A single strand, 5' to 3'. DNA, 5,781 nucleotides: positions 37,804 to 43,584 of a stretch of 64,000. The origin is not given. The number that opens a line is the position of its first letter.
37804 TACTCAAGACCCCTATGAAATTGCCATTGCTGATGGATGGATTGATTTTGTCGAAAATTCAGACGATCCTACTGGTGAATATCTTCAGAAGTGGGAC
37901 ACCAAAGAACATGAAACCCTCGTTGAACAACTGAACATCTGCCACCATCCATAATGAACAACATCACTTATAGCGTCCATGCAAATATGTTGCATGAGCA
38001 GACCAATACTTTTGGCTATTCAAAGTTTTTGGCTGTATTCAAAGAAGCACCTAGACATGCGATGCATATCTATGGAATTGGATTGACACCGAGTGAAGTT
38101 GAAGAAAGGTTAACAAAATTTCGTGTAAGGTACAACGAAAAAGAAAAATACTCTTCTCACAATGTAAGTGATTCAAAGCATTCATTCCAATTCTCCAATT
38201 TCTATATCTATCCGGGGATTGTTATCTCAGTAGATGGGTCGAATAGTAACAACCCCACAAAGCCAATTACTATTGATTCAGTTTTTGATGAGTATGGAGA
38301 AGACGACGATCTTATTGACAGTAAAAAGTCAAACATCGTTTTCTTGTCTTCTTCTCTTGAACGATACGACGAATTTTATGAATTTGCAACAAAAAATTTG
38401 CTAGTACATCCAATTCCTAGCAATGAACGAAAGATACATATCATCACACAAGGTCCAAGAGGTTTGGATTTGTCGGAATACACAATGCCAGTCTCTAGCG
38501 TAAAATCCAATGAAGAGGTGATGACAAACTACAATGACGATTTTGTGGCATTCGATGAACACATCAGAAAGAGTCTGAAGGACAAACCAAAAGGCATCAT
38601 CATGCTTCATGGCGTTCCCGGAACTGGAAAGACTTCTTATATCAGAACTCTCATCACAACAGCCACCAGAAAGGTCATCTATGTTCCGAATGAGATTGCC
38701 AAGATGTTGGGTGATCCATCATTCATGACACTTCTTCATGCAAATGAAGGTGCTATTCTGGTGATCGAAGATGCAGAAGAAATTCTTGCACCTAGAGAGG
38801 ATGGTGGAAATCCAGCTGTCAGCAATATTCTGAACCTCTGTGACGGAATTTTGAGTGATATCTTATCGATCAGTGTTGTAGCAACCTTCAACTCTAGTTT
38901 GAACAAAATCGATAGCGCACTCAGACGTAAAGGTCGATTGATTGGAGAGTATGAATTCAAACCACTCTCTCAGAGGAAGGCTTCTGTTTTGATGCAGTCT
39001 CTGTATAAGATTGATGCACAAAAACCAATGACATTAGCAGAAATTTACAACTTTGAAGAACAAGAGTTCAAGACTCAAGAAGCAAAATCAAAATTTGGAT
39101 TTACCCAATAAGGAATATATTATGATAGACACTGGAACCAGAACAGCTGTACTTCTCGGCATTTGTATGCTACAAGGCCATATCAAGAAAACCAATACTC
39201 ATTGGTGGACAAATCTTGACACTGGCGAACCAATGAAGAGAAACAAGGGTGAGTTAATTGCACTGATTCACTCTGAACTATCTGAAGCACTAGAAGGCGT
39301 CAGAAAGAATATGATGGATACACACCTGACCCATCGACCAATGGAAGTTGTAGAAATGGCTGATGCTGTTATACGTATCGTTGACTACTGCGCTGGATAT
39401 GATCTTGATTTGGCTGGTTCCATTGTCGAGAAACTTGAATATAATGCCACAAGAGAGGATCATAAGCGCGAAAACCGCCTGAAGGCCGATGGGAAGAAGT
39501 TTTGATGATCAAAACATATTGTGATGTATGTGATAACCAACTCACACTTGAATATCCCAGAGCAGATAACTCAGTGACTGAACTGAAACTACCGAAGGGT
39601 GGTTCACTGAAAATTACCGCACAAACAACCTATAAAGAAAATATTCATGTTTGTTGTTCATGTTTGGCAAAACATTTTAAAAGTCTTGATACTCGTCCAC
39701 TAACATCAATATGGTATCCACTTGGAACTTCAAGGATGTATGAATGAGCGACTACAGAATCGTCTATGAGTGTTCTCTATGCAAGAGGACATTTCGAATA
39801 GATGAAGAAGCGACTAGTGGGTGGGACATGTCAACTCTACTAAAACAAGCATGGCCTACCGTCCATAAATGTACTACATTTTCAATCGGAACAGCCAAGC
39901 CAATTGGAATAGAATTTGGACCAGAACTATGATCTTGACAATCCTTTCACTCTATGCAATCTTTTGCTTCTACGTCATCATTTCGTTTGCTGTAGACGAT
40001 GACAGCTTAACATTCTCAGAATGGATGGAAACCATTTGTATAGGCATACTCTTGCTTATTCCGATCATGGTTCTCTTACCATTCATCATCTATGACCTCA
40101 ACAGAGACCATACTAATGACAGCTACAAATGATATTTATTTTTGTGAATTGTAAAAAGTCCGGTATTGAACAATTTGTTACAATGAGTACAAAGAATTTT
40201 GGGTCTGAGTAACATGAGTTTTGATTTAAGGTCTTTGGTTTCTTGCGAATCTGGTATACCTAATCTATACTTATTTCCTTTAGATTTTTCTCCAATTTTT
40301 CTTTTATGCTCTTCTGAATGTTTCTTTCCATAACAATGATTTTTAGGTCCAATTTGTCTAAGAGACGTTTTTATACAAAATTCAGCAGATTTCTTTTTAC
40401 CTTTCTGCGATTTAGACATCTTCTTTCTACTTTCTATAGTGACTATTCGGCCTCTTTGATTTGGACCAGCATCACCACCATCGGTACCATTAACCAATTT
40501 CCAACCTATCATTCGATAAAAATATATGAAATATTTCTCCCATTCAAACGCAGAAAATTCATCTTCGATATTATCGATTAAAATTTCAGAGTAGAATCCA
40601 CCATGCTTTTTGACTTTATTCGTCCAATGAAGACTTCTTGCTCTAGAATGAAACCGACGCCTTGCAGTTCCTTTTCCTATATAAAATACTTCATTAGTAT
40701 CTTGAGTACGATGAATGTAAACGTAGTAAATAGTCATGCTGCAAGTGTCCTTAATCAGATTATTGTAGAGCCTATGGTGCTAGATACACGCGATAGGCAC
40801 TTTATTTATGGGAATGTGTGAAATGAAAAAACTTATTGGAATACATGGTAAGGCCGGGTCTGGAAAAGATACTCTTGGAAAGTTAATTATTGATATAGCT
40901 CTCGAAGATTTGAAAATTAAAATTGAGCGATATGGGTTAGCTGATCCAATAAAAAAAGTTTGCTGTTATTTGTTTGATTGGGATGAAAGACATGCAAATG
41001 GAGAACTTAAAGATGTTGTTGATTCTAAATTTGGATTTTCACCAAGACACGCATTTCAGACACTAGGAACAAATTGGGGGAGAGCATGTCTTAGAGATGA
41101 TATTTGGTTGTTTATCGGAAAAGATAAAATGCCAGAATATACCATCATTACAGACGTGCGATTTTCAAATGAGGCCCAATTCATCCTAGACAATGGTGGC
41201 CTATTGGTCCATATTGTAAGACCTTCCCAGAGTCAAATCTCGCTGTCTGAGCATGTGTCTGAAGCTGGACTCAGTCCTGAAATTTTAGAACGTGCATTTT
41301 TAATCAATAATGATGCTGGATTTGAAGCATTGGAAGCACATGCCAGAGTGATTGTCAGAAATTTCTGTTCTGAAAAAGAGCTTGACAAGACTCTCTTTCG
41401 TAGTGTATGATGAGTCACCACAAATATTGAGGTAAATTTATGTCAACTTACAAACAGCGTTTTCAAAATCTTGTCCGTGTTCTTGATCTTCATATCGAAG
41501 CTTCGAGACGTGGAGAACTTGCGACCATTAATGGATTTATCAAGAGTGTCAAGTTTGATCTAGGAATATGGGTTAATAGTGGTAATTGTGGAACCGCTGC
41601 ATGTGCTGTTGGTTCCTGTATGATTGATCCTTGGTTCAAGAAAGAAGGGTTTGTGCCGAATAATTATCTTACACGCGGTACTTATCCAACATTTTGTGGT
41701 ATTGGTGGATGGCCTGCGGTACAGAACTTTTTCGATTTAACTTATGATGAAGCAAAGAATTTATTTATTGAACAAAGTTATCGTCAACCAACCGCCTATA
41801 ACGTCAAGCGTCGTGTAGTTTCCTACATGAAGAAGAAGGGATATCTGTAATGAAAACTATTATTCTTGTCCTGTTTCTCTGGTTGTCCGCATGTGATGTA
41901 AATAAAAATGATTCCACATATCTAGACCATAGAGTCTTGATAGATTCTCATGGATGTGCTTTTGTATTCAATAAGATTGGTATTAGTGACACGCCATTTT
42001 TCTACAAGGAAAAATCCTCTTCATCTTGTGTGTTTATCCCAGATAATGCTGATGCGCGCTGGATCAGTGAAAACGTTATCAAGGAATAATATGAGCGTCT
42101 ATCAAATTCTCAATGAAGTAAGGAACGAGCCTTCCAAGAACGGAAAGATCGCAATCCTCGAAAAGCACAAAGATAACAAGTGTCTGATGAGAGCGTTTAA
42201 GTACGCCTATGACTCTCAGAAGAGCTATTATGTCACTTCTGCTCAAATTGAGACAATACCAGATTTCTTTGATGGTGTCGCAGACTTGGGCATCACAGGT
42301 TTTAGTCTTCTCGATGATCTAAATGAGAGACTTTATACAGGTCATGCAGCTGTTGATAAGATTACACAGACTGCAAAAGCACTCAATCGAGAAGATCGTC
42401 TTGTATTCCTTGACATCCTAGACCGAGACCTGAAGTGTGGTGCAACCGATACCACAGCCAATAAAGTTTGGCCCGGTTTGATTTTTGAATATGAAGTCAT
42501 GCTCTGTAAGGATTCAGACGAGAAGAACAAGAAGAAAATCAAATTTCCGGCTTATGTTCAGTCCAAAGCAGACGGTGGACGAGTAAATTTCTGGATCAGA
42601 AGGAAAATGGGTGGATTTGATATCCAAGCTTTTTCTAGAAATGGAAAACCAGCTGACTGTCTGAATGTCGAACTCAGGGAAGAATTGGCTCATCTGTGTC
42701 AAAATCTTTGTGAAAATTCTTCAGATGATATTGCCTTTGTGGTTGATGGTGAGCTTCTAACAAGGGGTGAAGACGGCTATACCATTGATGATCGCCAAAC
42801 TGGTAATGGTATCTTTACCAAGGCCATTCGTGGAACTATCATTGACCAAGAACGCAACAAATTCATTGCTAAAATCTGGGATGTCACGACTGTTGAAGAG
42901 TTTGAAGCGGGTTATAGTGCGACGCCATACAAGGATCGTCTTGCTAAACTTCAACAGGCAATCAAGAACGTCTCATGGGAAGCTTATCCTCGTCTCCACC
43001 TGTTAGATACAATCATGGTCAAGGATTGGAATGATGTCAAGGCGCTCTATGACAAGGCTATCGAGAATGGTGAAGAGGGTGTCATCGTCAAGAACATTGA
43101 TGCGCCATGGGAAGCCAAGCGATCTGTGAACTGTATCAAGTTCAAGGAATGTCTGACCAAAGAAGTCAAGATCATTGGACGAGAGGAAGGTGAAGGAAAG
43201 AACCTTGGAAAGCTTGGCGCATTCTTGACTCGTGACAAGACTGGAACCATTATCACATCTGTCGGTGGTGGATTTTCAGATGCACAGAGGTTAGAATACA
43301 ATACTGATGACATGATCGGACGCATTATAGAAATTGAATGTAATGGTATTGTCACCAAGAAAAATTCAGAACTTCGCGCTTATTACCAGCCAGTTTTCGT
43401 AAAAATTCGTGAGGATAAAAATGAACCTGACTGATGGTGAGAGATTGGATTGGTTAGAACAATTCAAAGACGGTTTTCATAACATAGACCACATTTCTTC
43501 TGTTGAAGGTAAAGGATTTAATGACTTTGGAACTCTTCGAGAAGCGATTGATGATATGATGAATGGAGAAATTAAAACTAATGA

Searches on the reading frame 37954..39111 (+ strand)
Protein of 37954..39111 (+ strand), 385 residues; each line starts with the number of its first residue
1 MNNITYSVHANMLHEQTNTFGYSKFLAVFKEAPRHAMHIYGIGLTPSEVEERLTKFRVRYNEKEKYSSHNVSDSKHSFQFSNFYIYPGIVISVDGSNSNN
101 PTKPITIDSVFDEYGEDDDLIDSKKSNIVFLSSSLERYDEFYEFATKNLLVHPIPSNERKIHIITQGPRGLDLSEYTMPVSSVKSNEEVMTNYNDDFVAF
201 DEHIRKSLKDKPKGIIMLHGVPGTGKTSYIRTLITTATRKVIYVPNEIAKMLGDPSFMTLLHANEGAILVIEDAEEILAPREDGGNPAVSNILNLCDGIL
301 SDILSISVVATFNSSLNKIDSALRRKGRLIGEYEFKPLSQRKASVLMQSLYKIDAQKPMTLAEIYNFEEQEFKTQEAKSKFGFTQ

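Call 46: search_protein_families(library=pfam, proteins=[window:37954-39111:+], max_evalue=0.01)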
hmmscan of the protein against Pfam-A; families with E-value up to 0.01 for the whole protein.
window:37954-39111:+ (385 aa): 7 families
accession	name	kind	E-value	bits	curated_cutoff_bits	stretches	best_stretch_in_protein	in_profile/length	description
PF00004.35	AAA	-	5.2e-09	37.1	21.2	1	216-334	1-128/131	ATPase family associated with various cellular activities (AAA)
PF13191.12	AAA_16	-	9.4e-05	23.4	32.6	1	208-245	20-57/167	AAA ATPase domain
PF01443.25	Viral_helicase1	-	0.00014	22.2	21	1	216-240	1-22/228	Viral superfamily 1 RNA helicase core domain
PF13401.12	AAA_22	-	0.00026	21.8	27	1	212-244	4-39/130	AAA domain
PF13671.12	AAA_33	-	0.0023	18.7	27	1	216-254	2-40/143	AAA domain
PF01580.24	FtsK_SpoIIIE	-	0.0032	17.4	24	1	214-274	40-99/221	FtsK/SpoIIIE family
PF13086.12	AAA_11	-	0.0081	16.4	27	0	203-238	9-42/257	AAA domain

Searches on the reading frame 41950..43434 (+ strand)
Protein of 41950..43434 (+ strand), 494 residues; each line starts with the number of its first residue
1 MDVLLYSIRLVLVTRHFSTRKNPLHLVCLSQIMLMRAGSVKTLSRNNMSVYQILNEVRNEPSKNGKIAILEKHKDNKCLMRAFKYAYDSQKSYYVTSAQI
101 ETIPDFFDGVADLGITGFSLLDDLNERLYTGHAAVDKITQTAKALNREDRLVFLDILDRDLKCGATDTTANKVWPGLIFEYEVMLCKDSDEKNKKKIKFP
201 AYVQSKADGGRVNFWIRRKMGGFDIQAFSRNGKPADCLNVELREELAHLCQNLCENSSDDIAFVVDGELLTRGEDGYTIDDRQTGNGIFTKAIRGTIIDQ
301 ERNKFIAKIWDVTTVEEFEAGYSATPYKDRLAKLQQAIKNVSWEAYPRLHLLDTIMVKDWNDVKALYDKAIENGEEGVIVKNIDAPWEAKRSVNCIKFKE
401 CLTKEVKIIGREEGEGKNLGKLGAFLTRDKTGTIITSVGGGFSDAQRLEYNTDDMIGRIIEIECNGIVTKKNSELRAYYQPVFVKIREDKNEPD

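Call 13: search_protein_families(library=pfam, proteins=[window:41950-43434:+])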
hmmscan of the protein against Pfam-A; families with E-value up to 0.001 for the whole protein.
window:41950-43434:+ (494 aa): 2 families
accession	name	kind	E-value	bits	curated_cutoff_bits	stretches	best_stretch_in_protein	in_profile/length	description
PF01068.26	DNA_ligase_A_M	-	9.4e-20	71.6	26.2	1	184-399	2-204/204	ATP dependent DNA ligase domain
PF14743.12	DNA_ligase_OB_2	-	2.2e-07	31.2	28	1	413-471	1-55/66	DNA ligase OB-like domain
